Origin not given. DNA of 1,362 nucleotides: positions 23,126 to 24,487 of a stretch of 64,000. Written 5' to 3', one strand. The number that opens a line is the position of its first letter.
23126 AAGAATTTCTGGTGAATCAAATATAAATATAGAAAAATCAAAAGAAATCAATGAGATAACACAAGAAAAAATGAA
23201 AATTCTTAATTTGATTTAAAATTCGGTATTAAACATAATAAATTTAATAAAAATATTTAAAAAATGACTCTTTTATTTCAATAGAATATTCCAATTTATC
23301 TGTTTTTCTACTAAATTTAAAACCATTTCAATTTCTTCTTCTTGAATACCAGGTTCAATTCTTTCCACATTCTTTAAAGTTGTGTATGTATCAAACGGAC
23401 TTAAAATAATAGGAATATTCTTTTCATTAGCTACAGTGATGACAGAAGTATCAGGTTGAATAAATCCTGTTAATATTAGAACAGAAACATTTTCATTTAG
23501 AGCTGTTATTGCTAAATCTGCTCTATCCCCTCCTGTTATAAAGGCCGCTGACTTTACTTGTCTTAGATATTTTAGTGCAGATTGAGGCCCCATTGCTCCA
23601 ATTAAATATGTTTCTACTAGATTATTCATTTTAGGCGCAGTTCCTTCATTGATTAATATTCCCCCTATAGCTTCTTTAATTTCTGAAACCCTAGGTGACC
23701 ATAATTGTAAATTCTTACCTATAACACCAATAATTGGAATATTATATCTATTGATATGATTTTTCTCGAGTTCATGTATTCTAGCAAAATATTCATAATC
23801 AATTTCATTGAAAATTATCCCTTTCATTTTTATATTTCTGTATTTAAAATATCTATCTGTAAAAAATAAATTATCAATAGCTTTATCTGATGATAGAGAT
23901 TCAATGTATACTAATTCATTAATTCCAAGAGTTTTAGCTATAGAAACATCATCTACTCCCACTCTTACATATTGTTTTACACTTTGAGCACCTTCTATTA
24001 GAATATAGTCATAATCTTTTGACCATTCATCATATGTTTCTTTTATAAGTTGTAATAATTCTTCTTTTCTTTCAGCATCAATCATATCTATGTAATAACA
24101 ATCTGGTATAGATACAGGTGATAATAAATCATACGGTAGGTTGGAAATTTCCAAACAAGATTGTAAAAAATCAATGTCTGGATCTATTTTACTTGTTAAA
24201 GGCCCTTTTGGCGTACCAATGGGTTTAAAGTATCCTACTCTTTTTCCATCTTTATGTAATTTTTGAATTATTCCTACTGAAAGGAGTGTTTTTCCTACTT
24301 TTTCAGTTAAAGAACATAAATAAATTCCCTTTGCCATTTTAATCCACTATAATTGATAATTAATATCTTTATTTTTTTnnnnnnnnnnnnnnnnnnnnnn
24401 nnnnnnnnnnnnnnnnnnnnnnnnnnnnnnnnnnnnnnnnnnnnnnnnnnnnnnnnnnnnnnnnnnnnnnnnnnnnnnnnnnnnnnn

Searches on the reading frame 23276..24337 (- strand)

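Call 44: search_protein_families(library=pfam, proteins=[window:23276-24337:-], max_evalue=0.00001)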
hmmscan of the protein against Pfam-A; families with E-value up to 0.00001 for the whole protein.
window:23276-24337:- (354 aa): 3 families
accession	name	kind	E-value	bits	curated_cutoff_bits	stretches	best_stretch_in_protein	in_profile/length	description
PF07085.17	DRTGG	-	7.5e-23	80.8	25.2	1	219-326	1-104/105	DRTGG domain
PF13500.12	AAA_26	-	8.5e-20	71.9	27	1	3-212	1-194/198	AAA domain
PF01656.29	CbiA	-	3.2e-06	27.6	25.4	0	7-209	3-112/125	CobQ/CobB/MinD/ParA nucleotide binding domain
